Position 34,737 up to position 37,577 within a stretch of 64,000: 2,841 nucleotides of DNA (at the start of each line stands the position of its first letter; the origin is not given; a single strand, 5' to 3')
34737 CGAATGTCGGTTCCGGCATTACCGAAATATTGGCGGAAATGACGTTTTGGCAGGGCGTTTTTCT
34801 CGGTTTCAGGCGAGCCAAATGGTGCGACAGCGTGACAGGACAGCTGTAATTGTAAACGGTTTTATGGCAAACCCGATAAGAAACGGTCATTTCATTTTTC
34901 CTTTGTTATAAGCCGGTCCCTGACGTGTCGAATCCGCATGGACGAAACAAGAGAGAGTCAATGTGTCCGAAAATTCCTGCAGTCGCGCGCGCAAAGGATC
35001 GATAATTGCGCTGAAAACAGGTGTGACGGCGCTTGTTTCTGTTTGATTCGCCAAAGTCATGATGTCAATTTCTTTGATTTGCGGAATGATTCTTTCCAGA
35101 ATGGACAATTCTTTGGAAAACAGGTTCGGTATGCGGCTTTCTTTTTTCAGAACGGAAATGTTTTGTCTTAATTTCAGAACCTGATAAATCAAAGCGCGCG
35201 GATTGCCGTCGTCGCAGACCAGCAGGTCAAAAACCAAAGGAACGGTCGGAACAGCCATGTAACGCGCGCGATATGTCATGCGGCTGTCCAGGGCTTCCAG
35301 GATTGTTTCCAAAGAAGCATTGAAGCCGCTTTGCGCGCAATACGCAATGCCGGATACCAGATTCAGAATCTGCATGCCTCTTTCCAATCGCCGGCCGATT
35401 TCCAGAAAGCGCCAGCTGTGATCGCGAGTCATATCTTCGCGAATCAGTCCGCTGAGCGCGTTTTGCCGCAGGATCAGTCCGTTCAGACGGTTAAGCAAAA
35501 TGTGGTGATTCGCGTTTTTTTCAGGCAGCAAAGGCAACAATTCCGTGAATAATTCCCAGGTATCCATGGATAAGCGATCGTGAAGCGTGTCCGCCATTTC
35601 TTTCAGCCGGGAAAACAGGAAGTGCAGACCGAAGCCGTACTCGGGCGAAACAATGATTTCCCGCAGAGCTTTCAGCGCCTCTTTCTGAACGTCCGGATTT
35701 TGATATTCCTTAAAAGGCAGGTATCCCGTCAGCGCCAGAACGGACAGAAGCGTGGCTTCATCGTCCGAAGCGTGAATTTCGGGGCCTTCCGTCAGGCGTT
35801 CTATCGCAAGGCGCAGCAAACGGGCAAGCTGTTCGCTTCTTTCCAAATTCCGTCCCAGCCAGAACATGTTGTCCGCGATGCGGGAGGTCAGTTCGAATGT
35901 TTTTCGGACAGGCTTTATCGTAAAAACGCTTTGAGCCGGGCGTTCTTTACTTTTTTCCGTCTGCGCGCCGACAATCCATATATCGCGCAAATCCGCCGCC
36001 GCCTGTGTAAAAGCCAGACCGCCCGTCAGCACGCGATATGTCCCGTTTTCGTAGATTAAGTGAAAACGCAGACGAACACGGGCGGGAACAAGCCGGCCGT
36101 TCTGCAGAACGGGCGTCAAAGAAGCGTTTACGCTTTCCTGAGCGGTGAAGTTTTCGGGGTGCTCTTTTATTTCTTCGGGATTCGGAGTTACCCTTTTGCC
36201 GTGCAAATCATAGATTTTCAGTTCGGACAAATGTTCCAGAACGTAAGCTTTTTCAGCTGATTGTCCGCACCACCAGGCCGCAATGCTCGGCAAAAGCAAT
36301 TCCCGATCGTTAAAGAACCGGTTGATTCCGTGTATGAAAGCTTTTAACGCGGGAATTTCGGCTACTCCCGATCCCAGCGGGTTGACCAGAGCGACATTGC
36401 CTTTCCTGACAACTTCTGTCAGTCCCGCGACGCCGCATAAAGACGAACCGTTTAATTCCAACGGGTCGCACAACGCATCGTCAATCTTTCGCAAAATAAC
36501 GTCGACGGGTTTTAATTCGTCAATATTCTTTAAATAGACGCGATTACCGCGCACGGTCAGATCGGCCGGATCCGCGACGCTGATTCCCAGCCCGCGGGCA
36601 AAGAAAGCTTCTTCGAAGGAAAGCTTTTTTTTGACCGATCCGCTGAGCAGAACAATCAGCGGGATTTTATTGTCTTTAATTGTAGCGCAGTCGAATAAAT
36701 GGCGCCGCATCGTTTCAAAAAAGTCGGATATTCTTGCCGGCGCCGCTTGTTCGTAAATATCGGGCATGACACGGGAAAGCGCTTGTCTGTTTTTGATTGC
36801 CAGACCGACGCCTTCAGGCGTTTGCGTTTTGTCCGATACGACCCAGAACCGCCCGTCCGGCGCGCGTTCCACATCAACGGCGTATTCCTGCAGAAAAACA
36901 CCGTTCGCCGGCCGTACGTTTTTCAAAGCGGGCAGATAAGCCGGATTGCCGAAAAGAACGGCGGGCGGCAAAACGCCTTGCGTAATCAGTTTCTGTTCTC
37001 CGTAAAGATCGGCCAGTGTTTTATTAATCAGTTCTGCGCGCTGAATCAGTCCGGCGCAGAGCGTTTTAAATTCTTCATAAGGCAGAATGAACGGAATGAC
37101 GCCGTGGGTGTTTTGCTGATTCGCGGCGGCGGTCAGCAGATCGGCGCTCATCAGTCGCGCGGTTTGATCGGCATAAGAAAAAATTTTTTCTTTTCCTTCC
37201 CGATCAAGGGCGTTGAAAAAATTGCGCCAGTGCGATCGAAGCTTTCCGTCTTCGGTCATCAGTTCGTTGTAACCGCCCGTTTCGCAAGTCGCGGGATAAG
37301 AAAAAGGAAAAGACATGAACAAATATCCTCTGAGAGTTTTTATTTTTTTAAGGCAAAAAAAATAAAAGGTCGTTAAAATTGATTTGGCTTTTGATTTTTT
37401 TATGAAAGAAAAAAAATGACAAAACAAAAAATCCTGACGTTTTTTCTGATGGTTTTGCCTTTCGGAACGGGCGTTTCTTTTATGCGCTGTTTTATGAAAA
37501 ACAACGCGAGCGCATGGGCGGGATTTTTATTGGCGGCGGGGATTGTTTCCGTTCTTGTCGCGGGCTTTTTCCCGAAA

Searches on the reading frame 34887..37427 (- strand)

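Call 55: search_protein_families(library=pfam, proteins=[window:34887-37427:-], max_evalue=0.00001)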
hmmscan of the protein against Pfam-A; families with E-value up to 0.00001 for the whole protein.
window:34887-37427:- (846 aa): 3 families
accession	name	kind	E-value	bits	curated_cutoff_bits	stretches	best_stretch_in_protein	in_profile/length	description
PF14403.11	CP_ATPgrasp_2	-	7.5e-108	361.3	32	1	112-472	1-371/374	Circularly permuted ATP-grasp type 2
PF04174.18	CP_ATPgrasp_1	-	6e-75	252.7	23.1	1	112-411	1-302/332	A circularly permuted ATPgrasp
PF04168.17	Alpha-E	-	3.3e-55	188.3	20.8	1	513-824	1-290/294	A predicted alpha-helical domain with a conserved ER motif.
